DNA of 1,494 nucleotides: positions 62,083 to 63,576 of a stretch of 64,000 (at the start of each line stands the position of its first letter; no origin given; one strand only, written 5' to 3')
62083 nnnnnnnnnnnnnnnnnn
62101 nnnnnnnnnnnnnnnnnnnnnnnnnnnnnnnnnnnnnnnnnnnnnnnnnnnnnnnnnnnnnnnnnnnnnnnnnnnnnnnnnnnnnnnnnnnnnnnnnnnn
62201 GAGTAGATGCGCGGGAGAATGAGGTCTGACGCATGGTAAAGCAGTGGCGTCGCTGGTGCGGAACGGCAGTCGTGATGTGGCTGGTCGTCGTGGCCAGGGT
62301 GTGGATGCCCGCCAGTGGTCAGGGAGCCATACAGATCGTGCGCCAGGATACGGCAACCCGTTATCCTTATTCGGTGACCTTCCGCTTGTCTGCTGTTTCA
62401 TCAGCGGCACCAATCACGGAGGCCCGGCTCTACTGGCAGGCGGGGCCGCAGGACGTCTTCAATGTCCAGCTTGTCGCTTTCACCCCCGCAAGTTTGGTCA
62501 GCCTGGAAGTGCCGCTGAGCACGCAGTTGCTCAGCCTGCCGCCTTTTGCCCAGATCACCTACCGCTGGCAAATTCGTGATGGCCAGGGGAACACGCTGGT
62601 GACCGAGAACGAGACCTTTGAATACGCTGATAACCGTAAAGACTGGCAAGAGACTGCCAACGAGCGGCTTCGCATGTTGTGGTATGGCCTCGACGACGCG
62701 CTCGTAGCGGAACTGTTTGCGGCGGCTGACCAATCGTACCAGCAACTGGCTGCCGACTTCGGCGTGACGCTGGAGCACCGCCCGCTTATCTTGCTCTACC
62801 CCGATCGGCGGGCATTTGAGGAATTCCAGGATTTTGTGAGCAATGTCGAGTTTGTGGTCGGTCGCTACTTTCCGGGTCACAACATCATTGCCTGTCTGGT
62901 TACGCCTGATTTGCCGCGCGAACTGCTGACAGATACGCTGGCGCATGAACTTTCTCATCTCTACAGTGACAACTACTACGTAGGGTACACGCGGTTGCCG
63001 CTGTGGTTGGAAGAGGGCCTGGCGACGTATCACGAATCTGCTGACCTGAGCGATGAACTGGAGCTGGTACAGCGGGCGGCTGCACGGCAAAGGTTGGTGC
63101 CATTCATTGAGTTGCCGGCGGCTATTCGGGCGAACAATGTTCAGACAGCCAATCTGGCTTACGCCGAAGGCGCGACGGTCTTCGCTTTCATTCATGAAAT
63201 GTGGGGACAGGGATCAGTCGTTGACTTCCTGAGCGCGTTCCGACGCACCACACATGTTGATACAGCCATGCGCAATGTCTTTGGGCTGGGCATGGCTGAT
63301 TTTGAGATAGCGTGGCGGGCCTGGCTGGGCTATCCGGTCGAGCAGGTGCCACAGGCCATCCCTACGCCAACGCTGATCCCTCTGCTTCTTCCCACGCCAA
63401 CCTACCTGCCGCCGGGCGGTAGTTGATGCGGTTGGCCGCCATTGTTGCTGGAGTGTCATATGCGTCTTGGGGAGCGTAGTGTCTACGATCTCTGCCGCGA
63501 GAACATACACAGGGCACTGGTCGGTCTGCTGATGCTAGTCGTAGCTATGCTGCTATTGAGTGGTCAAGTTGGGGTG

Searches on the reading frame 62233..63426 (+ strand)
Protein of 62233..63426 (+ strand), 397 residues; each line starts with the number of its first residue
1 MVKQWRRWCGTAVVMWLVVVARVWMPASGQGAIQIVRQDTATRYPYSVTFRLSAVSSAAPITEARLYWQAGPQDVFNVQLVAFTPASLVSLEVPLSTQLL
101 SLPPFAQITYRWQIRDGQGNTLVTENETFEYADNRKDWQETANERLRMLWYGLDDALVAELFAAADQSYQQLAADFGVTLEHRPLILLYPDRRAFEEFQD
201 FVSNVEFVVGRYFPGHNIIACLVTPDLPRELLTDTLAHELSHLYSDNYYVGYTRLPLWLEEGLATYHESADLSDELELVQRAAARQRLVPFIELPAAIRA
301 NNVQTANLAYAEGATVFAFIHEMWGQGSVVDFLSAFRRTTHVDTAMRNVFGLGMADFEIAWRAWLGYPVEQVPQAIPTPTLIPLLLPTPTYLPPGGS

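Call 48: search_protein_families(library=pfam, proteins=[window:62233-63426:+], max_evalue=0.001)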
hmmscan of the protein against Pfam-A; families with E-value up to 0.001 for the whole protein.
window:62233-63426:+ (397 aa): 1 family
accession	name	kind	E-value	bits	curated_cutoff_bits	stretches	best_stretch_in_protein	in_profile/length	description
PF13485.12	Peptidase_MA_2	-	3.4e-19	69.9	32.4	1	164-365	1-199/201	Peptidase MA superfamily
